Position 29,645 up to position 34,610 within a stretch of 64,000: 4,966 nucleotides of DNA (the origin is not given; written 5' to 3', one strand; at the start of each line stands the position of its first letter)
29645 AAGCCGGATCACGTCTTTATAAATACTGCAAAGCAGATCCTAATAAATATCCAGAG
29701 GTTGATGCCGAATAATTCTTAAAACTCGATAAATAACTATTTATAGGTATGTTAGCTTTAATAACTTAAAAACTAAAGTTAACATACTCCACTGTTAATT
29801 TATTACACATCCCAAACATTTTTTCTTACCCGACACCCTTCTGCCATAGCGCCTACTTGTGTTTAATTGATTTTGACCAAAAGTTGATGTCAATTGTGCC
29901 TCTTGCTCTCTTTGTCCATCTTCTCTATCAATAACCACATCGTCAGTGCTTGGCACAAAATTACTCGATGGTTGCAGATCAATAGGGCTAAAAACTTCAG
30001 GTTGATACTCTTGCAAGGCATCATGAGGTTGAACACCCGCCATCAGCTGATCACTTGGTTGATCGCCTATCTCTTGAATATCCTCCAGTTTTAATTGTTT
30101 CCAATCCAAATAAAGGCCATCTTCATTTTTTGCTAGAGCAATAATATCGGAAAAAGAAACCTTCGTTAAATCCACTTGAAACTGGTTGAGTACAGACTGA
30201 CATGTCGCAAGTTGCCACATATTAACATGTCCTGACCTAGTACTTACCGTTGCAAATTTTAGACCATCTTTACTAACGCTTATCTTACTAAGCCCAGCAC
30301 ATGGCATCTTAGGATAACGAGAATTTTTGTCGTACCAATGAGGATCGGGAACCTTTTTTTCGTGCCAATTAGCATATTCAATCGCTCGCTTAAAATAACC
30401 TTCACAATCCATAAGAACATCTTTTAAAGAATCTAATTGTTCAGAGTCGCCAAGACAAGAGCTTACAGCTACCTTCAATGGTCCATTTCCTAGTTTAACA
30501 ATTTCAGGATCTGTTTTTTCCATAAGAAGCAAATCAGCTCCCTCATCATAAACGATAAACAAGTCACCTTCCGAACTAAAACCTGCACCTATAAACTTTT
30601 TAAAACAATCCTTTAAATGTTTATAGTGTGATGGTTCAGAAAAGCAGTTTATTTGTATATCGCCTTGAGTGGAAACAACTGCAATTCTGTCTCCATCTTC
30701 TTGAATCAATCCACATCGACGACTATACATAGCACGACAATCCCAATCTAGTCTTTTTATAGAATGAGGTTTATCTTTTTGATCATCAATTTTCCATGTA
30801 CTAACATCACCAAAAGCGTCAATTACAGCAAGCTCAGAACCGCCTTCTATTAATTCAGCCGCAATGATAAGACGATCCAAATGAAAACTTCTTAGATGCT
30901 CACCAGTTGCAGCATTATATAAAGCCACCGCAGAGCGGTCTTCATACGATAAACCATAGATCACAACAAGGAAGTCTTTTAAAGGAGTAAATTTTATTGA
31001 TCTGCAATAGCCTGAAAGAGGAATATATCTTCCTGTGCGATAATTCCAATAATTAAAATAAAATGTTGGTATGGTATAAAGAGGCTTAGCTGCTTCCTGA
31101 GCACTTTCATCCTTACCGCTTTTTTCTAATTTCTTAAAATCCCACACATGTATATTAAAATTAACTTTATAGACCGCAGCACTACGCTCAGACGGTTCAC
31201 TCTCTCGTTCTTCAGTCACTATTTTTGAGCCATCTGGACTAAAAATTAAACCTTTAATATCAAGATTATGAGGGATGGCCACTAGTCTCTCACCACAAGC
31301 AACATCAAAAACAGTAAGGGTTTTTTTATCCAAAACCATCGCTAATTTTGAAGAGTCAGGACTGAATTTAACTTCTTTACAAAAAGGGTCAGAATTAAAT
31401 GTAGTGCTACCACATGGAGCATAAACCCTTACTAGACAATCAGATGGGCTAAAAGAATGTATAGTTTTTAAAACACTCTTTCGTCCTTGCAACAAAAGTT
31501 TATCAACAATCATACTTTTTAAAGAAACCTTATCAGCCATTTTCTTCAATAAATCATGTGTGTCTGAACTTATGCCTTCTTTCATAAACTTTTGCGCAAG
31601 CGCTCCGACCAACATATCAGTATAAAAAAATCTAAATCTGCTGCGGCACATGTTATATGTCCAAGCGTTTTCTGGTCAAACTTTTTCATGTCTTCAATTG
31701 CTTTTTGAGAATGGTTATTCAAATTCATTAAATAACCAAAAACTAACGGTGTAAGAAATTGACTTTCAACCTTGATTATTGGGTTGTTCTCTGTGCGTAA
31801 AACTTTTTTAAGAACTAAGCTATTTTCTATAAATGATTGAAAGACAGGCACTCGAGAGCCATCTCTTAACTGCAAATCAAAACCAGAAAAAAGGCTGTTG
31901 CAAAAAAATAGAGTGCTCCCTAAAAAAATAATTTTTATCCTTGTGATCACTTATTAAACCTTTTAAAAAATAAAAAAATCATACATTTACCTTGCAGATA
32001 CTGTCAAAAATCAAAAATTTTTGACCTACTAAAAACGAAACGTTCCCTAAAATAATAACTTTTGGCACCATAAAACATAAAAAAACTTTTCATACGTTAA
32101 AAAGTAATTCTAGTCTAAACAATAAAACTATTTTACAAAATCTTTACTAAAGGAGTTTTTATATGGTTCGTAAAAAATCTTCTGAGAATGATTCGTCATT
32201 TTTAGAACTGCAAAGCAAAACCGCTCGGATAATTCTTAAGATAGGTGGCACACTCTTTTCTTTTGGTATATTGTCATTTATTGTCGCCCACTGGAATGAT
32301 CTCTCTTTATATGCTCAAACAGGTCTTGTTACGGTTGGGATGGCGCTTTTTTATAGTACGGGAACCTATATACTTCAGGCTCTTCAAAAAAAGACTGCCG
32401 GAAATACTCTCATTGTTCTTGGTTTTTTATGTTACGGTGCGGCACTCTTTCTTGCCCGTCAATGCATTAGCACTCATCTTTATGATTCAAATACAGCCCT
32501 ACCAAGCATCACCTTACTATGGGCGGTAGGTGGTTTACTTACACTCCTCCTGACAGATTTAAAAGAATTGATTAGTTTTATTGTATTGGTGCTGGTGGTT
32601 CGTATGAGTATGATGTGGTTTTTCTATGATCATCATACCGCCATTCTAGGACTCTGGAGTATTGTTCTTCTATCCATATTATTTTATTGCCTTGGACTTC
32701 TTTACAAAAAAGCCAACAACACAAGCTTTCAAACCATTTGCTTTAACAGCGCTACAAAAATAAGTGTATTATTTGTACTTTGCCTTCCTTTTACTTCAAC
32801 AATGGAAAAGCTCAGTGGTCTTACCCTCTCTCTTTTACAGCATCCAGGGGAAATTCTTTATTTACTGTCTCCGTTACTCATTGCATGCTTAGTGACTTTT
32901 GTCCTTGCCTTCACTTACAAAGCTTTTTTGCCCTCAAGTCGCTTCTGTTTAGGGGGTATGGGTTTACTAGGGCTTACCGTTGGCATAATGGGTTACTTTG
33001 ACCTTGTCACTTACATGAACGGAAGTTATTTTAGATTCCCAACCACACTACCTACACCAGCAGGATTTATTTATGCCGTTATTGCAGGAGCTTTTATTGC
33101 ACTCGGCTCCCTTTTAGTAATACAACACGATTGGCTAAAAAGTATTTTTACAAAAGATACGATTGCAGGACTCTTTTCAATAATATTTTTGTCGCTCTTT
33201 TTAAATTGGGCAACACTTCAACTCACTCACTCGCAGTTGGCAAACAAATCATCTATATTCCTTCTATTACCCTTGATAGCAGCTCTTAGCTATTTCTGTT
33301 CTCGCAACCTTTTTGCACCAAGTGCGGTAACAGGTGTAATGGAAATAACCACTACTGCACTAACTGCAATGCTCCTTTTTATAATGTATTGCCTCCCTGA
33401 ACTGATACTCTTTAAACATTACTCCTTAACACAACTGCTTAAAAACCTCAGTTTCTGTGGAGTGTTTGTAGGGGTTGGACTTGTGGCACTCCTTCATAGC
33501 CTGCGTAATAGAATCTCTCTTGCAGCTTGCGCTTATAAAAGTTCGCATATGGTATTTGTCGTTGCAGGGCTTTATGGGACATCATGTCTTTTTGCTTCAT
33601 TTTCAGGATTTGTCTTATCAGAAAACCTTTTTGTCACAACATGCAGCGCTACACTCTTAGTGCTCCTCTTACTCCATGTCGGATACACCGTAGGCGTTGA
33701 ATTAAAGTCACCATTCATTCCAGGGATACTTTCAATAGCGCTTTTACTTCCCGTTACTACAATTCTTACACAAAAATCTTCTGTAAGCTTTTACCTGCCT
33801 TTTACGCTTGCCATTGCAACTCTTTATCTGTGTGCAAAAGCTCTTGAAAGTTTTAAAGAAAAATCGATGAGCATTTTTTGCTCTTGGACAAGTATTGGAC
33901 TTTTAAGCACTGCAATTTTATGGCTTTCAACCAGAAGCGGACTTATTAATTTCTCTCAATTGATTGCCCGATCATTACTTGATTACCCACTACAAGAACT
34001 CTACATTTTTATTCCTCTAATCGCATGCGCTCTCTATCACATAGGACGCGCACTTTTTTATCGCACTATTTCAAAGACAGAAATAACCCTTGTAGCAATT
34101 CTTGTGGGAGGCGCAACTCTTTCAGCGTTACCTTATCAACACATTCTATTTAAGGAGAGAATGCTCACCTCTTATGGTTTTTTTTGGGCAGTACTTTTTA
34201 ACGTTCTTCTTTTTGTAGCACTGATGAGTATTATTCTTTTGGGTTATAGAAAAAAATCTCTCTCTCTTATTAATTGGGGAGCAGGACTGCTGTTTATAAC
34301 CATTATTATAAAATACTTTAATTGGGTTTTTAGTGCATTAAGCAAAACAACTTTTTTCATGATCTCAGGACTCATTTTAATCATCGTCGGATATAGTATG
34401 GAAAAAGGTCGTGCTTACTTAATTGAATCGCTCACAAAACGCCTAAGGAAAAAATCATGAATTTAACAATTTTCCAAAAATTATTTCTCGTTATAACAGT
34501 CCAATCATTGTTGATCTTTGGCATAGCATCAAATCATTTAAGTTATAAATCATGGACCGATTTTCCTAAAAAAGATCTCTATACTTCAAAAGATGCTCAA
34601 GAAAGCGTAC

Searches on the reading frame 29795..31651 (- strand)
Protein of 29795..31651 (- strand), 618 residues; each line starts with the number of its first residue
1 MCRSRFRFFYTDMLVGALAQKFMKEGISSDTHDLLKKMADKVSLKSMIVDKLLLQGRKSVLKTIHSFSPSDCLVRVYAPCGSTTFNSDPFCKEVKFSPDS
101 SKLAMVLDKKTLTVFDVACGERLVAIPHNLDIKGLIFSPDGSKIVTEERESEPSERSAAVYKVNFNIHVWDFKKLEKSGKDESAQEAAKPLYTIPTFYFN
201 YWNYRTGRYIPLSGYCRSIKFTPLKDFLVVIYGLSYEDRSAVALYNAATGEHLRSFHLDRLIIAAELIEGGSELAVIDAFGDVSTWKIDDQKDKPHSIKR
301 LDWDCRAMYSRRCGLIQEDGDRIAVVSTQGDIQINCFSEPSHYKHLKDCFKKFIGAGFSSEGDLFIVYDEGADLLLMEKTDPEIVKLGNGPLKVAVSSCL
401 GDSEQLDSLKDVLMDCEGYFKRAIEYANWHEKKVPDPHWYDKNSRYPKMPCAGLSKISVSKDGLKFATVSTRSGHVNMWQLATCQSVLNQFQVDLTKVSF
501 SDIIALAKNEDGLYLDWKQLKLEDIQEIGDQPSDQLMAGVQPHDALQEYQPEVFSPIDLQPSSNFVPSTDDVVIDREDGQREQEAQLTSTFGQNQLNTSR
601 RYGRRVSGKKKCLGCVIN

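Call 44: search_protein_families(library=pfam, proteins=[window:29795-31651:-], max_evalue=0.00001)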
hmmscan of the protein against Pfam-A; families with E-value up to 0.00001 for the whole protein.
window:29795-31651:- (618 aa): 1 family
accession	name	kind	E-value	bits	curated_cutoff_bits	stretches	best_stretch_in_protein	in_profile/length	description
PF25174.1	Beta-prop_THOC3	-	5.5e-08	32.6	305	0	83-142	208-267/272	THOC3 beta-propeller domain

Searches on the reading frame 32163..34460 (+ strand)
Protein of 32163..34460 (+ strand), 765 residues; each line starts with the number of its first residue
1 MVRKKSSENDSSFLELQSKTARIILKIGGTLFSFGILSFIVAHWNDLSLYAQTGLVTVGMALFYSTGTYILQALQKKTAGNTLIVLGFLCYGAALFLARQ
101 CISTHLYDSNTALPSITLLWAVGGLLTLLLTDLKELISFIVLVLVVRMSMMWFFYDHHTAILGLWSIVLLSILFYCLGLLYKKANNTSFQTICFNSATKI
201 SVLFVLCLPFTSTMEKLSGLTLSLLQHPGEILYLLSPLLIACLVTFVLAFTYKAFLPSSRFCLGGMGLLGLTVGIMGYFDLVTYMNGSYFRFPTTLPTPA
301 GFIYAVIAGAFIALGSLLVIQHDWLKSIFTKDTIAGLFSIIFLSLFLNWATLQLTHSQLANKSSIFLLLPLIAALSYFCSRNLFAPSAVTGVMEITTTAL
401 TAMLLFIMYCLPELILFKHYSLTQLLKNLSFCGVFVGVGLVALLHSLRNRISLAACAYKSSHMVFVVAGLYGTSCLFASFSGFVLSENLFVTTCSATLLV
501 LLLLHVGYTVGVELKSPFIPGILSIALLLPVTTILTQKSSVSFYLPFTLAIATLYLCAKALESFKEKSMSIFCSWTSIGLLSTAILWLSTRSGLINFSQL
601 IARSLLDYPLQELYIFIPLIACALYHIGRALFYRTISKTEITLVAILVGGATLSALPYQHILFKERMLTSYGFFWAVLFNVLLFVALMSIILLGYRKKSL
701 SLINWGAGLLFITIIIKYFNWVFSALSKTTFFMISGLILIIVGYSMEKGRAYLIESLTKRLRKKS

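Call 44: search_protein_families(library=pfam, proteins=[window:32163-34460:+], max_evalue=0.00001)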
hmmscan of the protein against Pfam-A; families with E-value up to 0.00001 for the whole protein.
window:32163-34460:+ (765 aa): 1 family
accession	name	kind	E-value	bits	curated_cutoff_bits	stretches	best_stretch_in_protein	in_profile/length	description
PF09925.14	DUF2157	-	1.4e-13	51.2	32.4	1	13-134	34-143/146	Predicted membrane protein (DUF2157)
